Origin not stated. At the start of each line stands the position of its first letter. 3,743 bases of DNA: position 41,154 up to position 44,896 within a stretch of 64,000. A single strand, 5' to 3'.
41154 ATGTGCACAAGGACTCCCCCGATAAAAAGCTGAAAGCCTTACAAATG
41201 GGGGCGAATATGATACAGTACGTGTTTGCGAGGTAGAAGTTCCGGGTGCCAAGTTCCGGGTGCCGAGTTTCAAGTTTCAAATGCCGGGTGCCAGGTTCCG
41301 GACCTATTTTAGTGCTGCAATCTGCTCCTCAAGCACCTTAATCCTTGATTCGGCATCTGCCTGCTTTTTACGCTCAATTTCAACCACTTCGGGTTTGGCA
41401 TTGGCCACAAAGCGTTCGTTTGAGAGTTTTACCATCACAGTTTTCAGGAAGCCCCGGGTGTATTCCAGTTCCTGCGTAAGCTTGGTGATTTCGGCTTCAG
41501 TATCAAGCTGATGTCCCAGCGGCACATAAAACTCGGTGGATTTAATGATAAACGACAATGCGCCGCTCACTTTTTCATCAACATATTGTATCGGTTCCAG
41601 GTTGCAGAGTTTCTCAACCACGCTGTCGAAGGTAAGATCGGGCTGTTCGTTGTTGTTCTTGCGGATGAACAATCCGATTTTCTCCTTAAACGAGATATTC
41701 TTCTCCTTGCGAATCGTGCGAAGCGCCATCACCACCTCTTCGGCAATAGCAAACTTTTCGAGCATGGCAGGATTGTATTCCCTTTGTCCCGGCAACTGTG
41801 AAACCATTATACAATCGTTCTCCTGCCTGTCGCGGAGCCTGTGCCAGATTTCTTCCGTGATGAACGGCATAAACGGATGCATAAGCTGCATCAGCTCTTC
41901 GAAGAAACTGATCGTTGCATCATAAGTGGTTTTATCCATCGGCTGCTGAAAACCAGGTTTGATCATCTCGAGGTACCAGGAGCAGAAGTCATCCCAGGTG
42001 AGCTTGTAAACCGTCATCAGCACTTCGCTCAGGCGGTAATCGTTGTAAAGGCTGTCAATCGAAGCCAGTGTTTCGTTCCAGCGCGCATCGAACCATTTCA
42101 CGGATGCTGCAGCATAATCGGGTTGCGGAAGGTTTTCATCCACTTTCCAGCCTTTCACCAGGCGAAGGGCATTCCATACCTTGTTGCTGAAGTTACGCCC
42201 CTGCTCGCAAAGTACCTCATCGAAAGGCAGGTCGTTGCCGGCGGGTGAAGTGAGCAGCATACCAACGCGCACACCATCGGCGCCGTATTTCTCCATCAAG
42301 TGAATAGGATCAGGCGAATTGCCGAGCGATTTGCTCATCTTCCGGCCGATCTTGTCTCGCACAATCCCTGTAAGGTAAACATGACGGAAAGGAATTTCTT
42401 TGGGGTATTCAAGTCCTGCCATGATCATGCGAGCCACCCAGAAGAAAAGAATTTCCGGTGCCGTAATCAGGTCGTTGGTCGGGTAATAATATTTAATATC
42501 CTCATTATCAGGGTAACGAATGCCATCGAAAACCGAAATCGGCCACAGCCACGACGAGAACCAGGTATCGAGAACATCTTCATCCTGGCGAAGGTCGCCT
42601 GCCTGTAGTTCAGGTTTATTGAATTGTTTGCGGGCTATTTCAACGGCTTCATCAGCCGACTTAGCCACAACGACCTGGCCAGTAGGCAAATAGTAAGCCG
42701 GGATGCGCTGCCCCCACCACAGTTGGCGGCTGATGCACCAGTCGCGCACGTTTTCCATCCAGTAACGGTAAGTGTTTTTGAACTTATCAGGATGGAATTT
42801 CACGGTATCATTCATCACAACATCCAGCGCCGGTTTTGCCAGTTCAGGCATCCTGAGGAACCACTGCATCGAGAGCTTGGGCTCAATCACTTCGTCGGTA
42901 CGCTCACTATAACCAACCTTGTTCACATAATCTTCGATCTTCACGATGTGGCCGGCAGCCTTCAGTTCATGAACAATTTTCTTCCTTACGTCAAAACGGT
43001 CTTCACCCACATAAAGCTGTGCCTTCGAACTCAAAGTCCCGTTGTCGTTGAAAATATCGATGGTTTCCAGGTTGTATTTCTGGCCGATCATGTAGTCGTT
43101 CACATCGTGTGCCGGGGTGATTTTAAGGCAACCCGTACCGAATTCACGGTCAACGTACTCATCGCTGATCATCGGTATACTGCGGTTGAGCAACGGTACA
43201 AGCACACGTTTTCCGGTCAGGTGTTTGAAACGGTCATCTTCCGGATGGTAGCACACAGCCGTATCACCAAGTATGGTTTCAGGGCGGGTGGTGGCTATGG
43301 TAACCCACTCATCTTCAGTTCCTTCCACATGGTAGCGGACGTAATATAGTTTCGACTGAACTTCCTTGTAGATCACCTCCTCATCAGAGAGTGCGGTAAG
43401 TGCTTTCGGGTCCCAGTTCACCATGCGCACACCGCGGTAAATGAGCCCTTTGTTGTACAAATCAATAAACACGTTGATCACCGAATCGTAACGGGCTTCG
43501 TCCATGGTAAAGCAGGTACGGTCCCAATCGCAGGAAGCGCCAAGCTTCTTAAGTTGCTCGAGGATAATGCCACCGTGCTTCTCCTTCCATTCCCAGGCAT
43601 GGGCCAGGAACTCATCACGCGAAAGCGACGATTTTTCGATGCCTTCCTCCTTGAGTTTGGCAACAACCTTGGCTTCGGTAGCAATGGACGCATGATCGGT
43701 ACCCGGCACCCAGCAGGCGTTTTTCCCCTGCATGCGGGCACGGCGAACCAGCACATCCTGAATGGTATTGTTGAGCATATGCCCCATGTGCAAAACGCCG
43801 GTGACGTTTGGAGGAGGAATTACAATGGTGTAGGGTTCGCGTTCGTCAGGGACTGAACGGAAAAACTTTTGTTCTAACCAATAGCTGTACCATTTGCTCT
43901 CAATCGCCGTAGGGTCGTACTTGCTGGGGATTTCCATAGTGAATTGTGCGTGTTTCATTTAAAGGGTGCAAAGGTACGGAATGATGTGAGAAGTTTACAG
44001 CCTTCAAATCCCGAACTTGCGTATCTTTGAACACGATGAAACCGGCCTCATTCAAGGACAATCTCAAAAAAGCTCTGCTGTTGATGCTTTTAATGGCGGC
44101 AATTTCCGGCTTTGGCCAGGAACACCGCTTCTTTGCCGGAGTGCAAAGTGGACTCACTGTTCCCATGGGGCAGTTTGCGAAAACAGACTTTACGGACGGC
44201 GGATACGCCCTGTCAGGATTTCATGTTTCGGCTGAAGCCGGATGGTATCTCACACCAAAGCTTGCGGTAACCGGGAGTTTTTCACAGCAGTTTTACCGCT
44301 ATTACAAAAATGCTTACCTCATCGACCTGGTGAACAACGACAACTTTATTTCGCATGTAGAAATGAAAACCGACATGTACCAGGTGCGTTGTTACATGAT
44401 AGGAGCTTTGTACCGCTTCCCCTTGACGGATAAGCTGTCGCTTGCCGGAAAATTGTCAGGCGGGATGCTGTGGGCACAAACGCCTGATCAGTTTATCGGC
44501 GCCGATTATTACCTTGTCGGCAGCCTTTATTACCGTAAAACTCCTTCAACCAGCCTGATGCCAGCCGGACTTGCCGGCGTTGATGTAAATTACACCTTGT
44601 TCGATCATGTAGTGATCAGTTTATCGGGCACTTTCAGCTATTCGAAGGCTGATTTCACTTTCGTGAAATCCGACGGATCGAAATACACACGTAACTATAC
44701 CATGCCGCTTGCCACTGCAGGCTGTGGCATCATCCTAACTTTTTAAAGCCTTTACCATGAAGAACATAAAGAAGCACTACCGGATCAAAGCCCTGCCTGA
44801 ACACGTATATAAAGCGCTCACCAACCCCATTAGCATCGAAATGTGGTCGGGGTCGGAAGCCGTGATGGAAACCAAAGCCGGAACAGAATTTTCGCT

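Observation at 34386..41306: Reiterated DUF4159/valS convergent junction brackets two low-GC cargo cassettes, with no recombinase present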

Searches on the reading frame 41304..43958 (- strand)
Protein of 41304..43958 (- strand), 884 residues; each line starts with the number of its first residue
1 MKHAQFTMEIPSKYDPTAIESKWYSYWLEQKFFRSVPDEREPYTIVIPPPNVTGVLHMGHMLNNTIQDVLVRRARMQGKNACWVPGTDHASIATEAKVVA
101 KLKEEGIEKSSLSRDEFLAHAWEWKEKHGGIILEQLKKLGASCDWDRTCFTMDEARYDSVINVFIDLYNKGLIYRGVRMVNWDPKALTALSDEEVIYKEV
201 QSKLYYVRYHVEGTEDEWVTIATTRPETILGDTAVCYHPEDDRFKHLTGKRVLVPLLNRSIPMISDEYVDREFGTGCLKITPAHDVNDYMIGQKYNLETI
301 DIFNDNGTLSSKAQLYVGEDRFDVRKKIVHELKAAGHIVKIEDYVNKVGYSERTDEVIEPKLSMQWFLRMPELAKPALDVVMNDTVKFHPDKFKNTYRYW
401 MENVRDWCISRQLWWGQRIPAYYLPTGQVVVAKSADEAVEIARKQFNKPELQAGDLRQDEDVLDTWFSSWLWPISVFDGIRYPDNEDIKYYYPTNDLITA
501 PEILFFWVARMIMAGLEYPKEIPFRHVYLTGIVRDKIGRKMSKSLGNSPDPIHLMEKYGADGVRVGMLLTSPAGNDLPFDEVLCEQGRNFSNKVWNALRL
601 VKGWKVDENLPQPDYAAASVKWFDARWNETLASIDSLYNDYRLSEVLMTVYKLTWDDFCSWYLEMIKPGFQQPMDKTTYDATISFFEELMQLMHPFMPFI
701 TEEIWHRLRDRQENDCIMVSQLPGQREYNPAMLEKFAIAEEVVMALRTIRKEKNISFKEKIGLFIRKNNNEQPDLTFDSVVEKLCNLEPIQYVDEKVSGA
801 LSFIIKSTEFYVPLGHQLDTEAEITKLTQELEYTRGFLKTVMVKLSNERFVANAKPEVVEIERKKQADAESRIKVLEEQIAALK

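Call 6: search_protein_families(library=pfam, proteins=[window:41304-43958:-], max_evalue=0.001)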
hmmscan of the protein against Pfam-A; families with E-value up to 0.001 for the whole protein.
window:41304-43958:- (884 aa): 5 families
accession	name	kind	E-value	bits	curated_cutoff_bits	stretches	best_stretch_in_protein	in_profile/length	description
PF00133.28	tRNA-synt_1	-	6.2e-126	420.9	22.7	1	22-578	1-412/414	tRNA synthetases class I (I, L, M and V)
PF08264.19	Anticodon_1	-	8.5e-33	113.8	25.1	1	621-761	2-144/148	Anticodon-binding domain of tRNA ligase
PF09334.17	tRNA-synt_1g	-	6.2e-19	68.5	20.1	2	48-195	6-135/391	tRNA synthetases class I (M)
PF13603.12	tRNA-synt_1_2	-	4.5e-09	36.5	25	1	248-308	85-145/185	Leucyl-tRNA synthetase, editing domain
PF10458.14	Val_tRNA-synt_C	-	5.8e-09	36.5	25.9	1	819-884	1-66/66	Valyl tRNA synthetase tRNA binding arm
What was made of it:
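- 41304..43958 (-): Intact valS, the right core flank. Pfam tRNA-synt_1, Anticodon_1 and Val_tRNA-synt_C (call 6).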

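Call 10: find_encoding_contigs(protein=window:41304-43958:-, flank=10000, max_places=10)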
Protein window:41304-43958:- (884 aa): 1 contig read that carries it; 1 place shown.
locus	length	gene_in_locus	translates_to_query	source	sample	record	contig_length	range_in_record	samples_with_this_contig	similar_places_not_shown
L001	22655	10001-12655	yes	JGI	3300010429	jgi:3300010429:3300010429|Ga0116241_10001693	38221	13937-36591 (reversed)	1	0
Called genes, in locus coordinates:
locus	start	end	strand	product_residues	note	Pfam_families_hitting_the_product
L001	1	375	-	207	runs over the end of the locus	PF01553:Acyltransferase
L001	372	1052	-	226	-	PF04240:Caroten_synth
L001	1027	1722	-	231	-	PF18916:Lycopene_cyc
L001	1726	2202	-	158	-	PF04116:FA_hydroxylase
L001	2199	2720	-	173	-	PF00293:NUDIX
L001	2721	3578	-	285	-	PF00494:SQS_PSY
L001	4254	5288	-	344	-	PF18962:Por_Secre_tail (faint)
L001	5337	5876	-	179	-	PF00293:NUDIX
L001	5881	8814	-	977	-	PF01565:FAD_binding_4, PF02913:FAD-oxidase_C, PF13183:Fer4_8 (weak), PF13534:Fer4_17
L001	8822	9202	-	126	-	PF08327:AHSA1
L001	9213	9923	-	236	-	-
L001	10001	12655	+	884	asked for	PF00133:tRNA-synt_1, PF09334:tRNA-synt_1g, PF13603:tRNA-synt_1_2 (weak), PF08264:Anticodon_1, PF10458:Val_tRNA-synt_C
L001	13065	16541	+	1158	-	PF05572:Peptidase_M43 (weak), PF18962:Por_Secre_tail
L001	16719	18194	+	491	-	PF18962:Por_Secre_tail (weak)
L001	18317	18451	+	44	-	PF10458:Val_tRNA-synt_C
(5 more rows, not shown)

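Call 47: find_encoding_contigs(protein=window:41304-43937:-, flank=8000, max_places=10)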
Protein window:41304-43937:- (877 aa): 2 contigs read that carry it; 1 place shown.
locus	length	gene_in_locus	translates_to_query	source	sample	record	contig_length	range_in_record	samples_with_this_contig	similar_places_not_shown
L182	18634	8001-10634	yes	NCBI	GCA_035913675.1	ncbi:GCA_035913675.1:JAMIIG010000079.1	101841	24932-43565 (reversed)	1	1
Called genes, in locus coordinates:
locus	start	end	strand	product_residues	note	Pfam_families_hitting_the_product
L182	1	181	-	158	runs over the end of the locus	PF04116:FA_hydroxylase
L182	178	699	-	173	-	PF00293:NUDIX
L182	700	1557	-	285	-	PF00494:SQS_PSY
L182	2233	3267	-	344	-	PF18962:Por_Secre_tail (faint)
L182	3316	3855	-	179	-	PF00293:NUDIX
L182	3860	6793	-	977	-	PF01565:FAD_binding_4, PF02913:FAD-oxidase_C, PF13183:Fer4_8 (weak), PF13534:Fer4_17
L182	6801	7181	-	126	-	PF08327:AHSA1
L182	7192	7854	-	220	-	-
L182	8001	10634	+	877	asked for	PF00133:tRNA-synt_1, PF09334:tRNA-synt_1g, PF13603:tRNA-synt_1_2 (weak), PF08264:Anticodon_1, PF10458:Val_tRNA-synt_C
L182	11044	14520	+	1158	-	PF05572:Peptidase_M43 (weak), PF18962:Por_Secre_tail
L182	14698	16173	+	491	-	PF18962:Por_Secre_tail (weak)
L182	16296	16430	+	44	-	PF10458:Val_tRNA-synt_C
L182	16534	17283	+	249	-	PF07661:MORN_2 (faint)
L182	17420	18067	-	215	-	PF13709:DUF4159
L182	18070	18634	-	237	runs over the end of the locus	PF20260:PUA_4, PF04452:Methyltrans_RNA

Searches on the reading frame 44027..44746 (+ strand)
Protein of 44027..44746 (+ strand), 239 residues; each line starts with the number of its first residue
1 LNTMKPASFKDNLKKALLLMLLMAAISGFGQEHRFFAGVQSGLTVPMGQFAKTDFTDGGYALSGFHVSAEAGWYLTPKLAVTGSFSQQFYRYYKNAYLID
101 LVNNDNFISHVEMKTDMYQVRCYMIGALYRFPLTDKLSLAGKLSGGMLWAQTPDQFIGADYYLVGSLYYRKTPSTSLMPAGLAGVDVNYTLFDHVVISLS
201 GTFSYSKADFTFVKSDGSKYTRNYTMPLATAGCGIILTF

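Call 6: search_protein_families(library=pfam, proteins=[window:44027-44746:+], max_evalue=0.001)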
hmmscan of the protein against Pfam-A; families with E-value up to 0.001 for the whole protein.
window:44027-44746:+ (239 aa): 1 family
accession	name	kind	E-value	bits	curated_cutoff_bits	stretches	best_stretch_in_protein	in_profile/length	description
PF13505.12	OMP_b-brl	-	1.1e-05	26.1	28.7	1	17-143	2-107/175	Outer membrane protein beta-barrel domain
